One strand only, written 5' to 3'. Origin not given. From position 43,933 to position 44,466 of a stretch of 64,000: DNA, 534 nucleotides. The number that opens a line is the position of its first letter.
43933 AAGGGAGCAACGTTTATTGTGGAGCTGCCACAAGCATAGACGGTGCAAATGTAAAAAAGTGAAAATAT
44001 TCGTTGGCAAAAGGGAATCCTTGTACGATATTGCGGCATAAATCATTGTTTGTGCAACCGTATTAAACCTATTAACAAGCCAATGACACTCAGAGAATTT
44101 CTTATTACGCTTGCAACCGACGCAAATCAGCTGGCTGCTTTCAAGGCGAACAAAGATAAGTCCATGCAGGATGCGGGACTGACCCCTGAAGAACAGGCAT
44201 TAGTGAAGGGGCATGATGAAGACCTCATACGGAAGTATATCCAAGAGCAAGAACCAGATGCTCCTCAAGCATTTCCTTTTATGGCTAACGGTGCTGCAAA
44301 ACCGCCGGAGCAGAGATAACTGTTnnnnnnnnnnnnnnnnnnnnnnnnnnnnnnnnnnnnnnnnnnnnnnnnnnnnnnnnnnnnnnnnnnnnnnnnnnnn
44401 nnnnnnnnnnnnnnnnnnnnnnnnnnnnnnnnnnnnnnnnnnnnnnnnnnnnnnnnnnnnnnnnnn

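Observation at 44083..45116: Two-gene split-borosin RiPP cassette (precursor plus alpha-N-methyltransferase) inside the kinase island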

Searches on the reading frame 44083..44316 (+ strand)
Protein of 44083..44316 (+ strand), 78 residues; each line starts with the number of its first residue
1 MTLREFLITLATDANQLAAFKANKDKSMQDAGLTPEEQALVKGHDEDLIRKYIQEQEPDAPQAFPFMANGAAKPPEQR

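Call 3: search_protein_families(library=pfam, proteins=[window:44083-44316:+], max_evalue=1)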
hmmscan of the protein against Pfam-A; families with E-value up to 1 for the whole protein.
window:44083-44316:+ (78 aa): 1 family
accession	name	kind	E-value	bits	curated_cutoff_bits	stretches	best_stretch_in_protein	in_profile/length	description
PF07746.16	LigA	-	0.0013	19.3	25.3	1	3-45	1-42/87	Aromatic-ring-opening dioxygenase LigAB, LigA subunit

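Call 4: search_protein_families(library=ncbifam, proteins=[window:44083-44316:+], max_evalue=1)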
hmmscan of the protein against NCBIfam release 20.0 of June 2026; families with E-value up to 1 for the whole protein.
window:44083-44316:+ (78 aa): 2 families
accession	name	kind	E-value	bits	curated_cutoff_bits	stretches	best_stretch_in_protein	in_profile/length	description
NF038175.1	IniB_NTERM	domain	2.2e-05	24.3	40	1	2-34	1-33/49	IniB N-terminal domain-containing protein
NF009919.0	PRK13379.1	equivalog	0.011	16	141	1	13-45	37-69/119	protocatechuate 4,5-dioxygenase subunit alpha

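Call 6: search_solved_structures(query=window:44083-44316:+, max_evalue=10, show_alignments=3)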
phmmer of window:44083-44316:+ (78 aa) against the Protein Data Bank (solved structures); distinct sequences matched with E-value up to 10: 1.
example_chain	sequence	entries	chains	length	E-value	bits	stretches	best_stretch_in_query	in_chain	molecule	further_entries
6moi_A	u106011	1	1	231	0.3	14.9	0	24-50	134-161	Dimeric DARPing CCR5 (C_angle_R5)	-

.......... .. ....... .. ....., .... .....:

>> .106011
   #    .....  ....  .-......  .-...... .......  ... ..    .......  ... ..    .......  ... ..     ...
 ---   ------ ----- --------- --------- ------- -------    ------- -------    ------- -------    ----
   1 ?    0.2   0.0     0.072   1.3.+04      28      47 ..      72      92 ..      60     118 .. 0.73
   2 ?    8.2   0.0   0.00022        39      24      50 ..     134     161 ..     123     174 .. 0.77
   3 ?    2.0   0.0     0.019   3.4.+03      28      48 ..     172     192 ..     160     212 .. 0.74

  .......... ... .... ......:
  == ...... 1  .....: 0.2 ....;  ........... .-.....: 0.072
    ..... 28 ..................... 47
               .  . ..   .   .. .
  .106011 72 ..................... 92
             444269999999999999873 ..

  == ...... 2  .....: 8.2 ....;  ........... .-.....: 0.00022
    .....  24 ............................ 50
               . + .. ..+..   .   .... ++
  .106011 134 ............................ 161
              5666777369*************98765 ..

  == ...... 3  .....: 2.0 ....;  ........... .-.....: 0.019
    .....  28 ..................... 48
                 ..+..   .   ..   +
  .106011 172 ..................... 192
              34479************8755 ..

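Call 7: find_homologous_proteins(query=window:44083-44316:+, max_evalue=0.01)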
Query window:44083-44316:+ (78 aa): 4 proteins with E <= 0.01 among 4 candidates.
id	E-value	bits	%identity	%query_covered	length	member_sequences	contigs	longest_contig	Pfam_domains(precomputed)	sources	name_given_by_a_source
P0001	4.0e-43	162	100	99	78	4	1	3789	-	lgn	-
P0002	1.4e-34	135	84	99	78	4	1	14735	-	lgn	-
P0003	1.9e-29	118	78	99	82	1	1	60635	-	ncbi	-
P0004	2.4e-26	109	77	90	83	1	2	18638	-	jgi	jgi:hypothetical protein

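Call 16: search_solved_structures(query=A1, max_evalue=10, show_alignments=5)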
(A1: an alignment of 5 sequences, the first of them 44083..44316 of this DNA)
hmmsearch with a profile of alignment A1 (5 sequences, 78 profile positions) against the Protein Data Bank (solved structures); distinct sequences matched with E-value up to 10: 25.
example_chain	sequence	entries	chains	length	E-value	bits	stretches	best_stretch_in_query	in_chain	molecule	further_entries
2ypf_A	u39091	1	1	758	0.00082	22.6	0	28-47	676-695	AVRBS3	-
9chi_B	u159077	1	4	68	0.0064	19.7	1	3-49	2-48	SonA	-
9ch7_B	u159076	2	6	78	0.0076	19.5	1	3-49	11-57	Extradiol ring-cleavage dioxygenase LigAB LigA subunit domain-containing protein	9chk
7ltc_B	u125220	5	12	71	0.033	17.4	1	3-49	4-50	LigA domain-containing protein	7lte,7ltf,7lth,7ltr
7lts_B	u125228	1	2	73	0.036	17.3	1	3-49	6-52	LigA domain-containing protein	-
8t1s_B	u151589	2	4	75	0.044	17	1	3-49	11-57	Extradiol ring-cleavage dioxygenase LigAB LigA subunit domain-containing protein | RiPP precursor (SonA)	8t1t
9cgw_B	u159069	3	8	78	0.067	16.4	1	3-49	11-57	Extradiol ring-cleavage dioxygenase LigAB LigA subunit domain-containing protein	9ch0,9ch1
9ch2_B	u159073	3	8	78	0.073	16.3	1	3-49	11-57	Extradiol ring-cleavage dioxygenase LigAB LigA subunit domain-containing protein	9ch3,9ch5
1dgr_Y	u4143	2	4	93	0.88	12.8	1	18-51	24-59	CANAVALIN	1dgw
3v6p_A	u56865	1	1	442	1.1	12.6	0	29-47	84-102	dHax3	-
5n0n_A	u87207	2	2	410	1.1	12.5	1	6-50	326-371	Peptide N-methyltransferase | OphA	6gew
5n0o_A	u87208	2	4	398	1.2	12.5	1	6-50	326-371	Peptide N-methyltransferase | peptide N-methyltranferase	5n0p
5n0r_A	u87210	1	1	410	1.2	12.5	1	6-50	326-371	Peptide N-methyltransferase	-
5n0s_A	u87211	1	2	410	1.2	12.5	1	6-50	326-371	Peptide N-methyltransferase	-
5n0q_A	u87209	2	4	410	1.2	12.5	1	6-50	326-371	Peptide N-methyltransferase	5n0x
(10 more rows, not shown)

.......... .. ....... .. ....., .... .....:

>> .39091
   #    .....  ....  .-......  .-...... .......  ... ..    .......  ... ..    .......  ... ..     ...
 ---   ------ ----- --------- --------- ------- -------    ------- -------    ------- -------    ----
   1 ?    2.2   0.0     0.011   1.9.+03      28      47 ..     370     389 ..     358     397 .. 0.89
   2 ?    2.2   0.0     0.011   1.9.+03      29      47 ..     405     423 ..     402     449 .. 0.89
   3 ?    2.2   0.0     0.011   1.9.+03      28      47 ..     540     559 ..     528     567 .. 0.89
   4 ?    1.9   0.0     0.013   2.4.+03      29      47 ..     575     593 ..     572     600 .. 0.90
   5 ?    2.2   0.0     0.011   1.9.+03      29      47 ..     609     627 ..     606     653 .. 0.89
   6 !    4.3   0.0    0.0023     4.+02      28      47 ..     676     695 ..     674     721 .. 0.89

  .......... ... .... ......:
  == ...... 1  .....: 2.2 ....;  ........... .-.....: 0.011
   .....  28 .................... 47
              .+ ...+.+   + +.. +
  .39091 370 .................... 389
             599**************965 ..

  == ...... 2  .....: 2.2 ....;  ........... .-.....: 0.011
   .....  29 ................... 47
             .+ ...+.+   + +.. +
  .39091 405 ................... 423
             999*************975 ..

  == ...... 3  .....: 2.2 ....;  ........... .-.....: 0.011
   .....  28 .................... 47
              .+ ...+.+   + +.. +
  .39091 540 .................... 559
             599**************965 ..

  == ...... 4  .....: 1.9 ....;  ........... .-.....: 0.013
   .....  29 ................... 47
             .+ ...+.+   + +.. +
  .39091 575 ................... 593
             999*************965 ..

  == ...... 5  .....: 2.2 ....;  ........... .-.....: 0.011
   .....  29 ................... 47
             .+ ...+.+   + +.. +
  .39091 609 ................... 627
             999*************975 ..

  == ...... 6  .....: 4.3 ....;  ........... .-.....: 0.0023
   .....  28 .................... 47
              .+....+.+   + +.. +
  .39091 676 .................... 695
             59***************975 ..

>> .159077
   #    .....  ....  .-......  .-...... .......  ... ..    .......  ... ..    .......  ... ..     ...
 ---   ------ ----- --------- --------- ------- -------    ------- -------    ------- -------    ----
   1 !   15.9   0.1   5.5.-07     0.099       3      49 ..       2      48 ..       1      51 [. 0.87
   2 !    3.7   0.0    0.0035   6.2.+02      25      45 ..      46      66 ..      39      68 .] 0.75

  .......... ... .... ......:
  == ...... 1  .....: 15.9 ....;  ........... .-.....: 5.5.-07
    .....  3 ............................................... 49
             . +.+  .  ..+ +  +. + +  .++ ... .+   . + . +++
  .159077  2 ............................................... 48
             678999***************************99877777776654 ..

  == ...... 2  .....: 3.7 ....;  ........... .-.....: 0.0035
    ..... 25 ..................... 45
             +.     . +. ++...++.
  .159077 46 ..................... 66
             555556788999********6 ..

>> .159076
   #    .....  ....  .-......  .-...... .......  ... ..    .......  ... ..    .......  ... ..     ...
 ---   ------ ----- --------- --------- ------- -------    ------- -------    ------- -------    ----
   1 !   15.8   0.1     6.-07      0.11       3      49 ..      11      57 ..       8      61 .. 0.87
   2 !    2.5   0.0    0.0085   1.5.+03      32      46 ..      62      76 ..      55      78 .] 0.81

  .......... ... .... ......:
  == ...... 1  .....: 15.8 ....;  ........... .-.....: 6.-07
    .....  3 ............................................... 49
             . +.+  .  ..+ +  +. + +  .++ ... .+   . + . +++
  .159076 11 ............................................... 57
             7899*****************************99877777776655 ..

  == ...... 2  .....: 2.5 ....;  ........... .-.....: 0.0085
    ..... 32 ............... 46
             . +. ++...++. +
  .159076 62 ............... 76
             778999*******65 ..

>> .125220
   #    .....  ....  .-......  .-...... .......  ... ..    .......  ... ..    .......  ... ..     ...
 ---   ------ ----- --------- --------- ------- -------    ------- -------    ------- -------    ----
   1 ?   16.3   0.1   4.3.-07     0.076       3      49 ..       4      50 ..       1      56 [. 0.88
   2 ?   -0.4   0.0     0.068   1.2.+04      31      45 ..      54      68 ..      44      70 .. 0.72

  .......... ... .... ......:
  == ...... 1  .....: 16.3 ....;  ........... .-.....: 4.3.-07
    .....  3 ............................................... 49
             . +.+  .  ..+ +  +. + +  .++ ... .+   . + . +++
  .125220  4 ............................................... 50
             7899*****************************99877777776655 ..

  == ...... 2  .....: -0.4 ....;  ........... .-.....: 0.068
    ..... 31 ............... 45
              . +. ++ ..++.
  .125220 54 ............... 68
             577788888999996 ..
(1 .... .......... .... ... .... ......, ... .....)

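Call 48: predict_structure(alignment_id=A1)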
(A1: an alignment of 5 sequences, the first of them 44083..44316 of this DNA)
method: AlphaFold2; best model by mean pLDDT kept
length: 78 residues; sequences in the alignment: 5
mean_pLDDT: 81.5   pTM: 0.69
mean pLDDT of the five models: 81.5, 80.4, 78.8, 78.0, 77.8
residues with pLDDT >= 90: 20; 70-90: 45; 50-70: 10; < 50: 3
segments of 3 or more residues with pLDDT < 50: 76-78
pLDDT, mean of each block of 10 residues (from residue 1): 89 88 91 91 85 87 66 48
secondary structure, 60 per line:
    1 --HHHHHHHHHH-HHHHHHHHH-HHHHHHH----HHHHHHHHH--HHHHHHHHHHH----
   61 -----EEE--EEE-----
elements in order: H3-12 H14-22 H24-30 H35-43 H46-56 E66-68 E71-73

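Call 50: fold_search(model_id=the predicted structure, library=pdb)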
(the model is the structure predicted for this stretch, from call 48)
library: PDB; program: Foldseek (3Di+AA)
matches with E <= 10: 39; with E <= 0.001: 0
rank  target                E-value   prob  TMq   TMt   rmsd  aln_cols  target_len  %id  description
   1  7ltr_I                6.9e-02  1.00  0.62  0.90   1.0        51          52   27  Structure of the heteromeric complex between the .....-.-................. (SonM) and a truncated construct of the RiP (released 2021-09-29)
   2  7ltc_D                1.1e-01  0.98  0.59  0.67   8.1        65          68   22  Structure of the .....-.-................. (SonM) and RiPP precursor (SonA) heteromeric complex (no cofactor) (released 2021-09-29)
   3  7ltc_B                1.4e-01  0.98  0.63  0.70   7.9        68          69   22  Structure of the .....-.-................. (SonM) and RiPP precursor (SonA) heteromeric complex (no cofactor) (released 2021-09-29)
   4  9ch7_F                1.5e-01  1.00  0.60  0.84   1.2        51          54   27  Structure of the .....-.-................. (SonM) and RiPP precursor (SonA-Y62A) heteromeric complex (bound to SAH - s (released 2025-01-29)
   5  9ch3_B                1.6e-01  1.00  0.60  0.77   1.3        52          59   29  Structure of the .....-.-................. (SonM) and RiPP precursor (SonA-L63D) heteromeric complex (bound to SAH) (released 2025-01-29)
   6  7ltr_B                1.7e-01  1.00  0.60  0.89   1.0        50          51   28  Structure of the heteromeric complex between the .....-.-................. (SonM) and a truncated construct of the RiP (released 2021-09-29)
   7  9ch0_I                2.4e-01  0.99  0.59  0.81   1.3        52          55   29  Structure of the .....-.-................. (SonM) and RiPP precursor (SonA-I65W) heteromeric complex (bound to SAH) (released 2025-01-29)
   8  9ch3_I                2.4e-01  0.99  0.60  0.79   1.3        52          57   29  Structure of the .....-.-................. (SonM) and RiPP precursor (SonA-L63D) heteromeric complex (bound to SAH) (released 2025-01-29)
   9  9ch0_B                2.4e-01  0.99  0.60  0.78   1.3        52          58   29  Structure of the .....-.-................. (SonM) and RiPP precursor (SonA-I65W) heteromeric complex (bound to SAH) (released 2025-01-29)
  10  8t1t_B                2.9e-01  0.99  0.60  0.81   1.8        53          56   28  Structure of the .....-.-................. (SonM) and RiPP precursor (SonA with QSY deletion) heteromeric complex (bou (released 2023-11-22)
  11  8t1s_B                3.1e-01  0.99  0.58  0.74   1.2        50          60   28  Structure of the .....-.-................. (SonM) and RiPP precursor (SonA with QSY deletion) heteromeric complex (bou (released 2023-11-22)
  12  9ch5_D                3.3e-01  0.98  0.58  0.80   4.3        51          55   25  Structure of the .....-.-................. (SonM) and RiPP precursor (SonA-L63D) heteromeric complex (bound to SAM) (released 2025-01-29)
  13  9ch7_D                3.3e-01  0.91  0.59  0.69   8.3        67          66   25  Structure of the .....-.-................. (SonM) and RiPP precursor (SonA-Y62A) heteromeric complex (bound to SAH - s (released 2025-01-29)
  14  9ch0_K                3.5e-01  0.98  0.56  0.79   1.1        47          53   28  Structure of the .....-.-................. (SonM) and RiPP precursor (SonA-I65W) heteromeric complex (bound to SAH) (released 2025-01-29)
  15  9chk_B                3.7e-01  0.98  0.60  0.86   1.4        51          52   27  Structure of the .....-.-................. (SonM) and RiPP precursor (SonA-Y62A) heteromeric complex (bound to SAM) (released 2025-01-29)
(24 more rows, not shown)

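Call 68: search_protein_representatives(alignment_id=A1)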
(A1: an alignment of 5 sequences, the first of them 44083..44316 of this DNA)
Query: 5 sequences, 78 profile positions. Proteins with E-value up to 0.001 (for the whole library): 71; up to 1e-10: 2; up to 1e-30: 1. The best 71 are listed.
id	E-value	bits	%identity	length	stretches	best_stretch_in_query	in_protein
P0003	1.2e-44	166.2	-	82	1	1-78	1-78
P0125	1.5e-21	92.3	-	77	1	1-78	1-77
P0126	8.1e-10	54.7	-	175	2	4-60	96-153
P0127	1.4e-09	53.9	-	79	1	3-70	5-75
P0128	7.4e-08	48.4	-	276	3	5-54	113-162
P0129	1.2e-07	47.8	-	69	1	2-58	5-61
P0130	1.4e-07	47.5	-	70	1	3-55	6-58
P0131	1.1e-06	44.6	-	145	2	3-60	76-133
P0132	1.1e-06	44.6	-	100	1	5-62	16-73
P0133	1.3e-06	44.4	-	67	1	2-51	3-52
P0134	1.5e-06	44.2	-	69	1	2-60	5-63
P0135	8.3e-06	41.8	-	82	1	5-54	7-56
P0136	1.6e-05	40.9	-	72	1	2-53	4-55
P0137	1.6e-05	40.9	-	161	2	3-48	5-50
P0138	1.6e-05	40.9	-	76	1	5-57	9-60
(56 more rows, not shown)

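Call 70: find_encoding_contigs(protein=P0125, flank=6000, max_places=3)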
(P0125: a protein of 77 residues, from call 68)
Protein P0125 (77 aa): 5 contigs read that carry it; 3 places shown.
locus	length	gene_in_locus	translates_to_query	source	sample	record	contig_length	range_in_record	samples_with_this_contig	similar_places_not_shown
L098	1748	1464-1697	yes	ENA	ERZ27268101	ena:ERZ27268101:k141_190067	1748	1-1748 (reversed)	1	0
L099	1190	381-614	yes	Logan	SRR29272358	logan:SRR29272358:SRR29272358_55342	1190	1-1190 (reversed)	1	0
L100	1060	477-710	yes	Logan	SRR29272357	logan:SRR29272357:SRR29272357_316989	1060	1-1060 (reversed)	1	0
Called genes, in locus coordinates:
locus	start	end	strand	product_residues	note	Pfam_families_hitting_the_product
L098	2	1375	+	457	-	?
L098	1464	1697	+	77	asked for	-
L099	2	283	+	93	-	?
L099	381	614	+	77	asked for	-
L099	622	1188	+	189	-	?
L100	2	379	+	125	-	?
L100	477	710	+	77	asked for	-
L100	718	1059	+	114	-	?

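Call 71: search_protein_families(library=pfam, proteins=[L098:2-1372:+], max_evalue=0.0001)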
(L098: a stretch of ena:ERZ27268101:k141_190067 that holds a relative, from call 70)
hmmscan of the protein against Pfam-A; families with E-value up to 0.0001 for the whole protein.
L098:2-1372:+ (457 aa): 3 families
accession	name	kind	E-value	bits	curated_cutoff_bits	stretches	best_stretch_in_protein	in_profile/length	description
PF02518.31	HATPase_c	-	1.3e-27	96.8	26.4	1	351-456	6-109/111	Histidine kinase-, DNA gyrase B-, and HSP90-like ATPase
PF00512.31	HisKA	-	1.2e-09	38.5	26.9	1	216-293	1-65/66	His Kinase A (phospho-acceptor) domain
PF13581.12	HATPase_c_2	-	9.7e-06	26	27.4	1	357-434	38-112/127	Histidine kinase-like ATPase domain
